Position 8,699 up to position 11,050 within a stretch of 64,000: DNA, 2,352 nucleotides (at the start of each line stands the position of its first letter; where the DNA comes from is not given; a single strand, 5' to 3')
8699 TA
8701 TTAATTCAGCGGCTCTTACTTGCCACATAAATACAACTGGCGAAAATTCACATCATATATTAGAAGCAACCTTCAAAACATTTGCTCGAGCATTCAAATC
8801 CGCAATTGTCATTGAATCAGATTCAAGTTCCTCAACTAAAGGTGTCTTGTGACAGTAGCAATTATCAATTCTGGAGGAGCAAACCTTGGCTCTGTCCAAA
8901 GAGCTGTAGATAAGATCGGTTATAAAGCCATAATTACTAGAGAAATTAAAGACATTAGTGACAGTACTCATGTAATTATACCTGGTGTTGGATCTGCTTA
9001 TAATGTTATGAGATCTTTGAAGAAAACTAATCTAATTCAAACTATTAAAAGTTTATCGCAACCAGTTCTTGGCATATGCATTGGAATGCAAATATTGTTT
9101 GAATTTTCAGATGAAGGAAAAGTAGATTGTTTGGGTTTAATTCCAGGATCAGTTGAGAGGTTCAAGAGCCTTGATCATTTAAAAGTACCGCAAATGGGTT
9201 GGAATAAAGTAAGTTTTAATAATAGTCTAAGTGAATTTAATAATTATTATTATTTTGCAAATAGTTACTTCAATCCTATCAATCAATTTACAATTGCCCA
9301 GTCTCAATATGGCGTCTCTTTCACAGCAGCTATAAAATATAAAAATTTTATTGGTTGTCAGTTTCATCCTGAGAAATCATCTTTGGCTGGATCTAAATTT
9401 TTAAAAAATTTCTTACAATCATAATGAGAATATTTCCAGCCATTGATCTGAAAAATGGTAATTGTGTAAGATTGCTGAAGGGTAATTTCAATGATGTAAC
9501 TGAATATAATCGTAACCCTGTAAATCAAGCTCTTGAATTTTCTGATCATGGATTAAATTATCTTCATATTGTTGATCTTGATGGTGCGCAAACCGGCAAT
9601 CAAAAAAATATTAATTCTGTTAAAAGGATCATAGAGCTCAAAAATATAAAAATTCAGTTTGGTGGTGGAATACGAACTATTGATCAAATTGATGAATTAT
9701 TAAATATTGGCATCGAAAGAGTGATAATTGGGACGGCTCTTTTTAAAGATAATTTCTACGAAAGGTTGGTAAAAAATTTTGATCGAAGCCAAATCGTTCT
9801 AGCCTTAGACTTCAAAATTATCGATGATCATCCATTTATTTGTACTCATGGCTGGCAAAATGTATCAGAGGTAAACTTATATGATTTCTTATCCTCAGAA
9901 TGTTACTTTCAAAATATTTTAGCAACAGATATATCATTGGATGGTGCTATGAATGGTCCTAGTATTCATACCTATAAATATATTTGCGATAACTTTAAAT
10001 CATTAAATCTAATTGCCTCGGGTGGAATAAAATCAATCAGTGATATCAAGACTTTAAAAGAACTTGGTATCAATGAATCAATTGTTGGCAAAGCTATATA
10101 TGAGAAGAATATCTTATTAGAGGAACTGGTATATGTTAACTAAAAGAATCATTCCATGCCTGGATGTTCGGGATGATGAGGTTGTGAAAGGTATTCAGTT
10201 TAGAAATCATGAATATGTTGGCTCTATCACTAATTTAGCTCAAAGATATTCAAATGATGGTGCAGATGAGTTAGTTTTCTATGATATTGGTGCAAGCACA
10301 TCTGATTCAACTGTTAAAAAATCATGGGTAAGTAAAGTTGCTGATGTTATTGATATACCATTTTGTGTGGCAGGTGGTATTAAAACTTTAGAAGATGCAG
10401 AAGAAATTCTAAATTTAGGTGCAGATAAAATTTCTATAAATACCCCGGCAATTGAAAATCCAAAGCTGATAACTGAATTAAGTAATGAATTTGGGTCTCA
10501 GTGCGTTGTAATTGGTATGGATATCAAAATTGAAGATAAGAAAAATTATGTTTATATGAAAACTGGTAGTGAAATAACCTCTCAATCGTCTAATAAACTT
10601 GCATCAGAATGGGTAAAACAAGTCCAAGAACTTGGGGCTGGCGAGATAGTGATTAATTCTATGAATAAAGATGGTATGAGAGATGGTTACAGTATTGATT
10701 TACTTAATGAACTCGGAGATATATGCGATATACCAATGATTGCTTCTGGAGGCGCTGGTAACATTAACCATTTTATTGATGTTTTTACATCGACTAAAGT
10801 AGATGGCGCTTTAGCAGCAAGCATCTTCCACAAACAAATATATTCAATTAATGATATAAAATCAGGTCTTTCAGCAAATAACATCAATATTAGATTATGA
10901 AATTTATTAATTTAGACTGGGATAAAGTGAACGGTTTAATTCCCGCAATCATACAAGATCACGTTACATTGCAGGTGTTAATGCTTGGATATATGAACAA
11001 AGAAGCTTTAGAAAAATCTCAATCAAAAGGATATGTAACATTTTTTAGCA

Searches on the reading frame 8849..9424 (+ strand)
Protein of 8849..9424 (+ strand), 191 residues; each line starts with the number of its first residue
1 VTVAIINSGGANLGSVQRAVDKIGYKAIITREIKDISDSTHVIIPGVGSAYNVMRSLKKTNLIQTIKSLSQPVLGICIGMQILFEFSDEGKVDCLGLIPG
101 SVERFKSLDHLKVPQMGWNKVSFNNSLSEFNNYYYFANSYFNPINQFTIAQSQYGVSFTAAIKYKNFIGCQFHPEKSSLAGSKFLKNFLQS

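Call 19: search_protein_families(library=pfam, proteins=[window:8849-9424:+])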
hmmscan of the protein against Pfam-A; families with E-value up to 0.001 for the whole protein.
window:8849-9424:+ (191 aa): 4 families
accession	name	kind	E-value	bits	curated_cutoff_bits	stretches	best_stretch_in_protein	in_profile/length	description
PF00117.34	GATase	-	5.9e-16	59.1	22.8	1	6-189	3-187/190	Glutamine amidotransferase class-I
PF01174.25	SNO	-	3.4e-08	34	27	1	17-189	12-183/188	SNO glutamine amidotransferase family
PF07722.19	Peptidase_C26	-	0.00025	21.3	20.5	0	50-83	85-118/219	Peptidase C26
PF07685.20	GATase_3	-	0.00042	20.4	27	1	30-101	31-114/196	CobB/CobQ-like glutamine amidotransferase domain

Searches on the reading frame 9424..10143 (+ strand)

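Call 19: search_protein_families(library=pfam, proteins=[window:9424-10143:+])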
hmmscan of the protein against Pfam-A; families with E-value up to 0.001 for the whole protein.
window:9424-10143:+ (239 aa): 4 families
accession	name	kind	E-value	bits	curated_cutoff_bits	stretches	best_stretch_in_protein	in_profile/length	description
PF00977.27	His_biosynth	-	1.9e-65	220.9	23.6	1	2-230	1-227/228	Histidine biosynthesis protein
PF01884.23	PcrB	-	2.9e-05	24.1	23.9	0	57-119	162-222/226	PcrB family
PF00218.27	IGPS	-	0.00027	20.6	27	0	193-228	209-244/254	Indole-3-glycerol phosphate synthase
PF01207.24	Dus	-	0.00052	19.7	20.4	0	184-233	176-225/311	Dihydrouridine synthase (Dus)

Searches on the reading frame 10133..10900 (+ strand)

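Call 19: search_protein_families(library=pfam, proteins=[window:10133-10900:+])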
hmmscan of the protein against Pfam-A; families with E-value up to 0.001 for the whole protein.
window:10133-10900:+ (255 aa): 4 families
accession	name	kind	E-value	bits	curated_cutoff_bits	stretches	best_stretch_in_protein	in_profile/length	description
PF00977.27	His_biosynth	-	7.9e-71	238.5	23.6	1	5-236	1-226/228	Histidine biosynthesis protein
PF03060.21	NMO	-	7.4e-08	32.6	28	0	62-104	181-223/331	Nitronate monooxygenase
PF01207.24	Dus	-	2.7e-06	27.2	20.4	1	60-123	170-238/311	Dihydrouridine synthase (Dus)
PF02581.23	TMP-TENI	-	0.00067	19.5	27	0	60-102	135-176/180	Thiamine monophosphate synthase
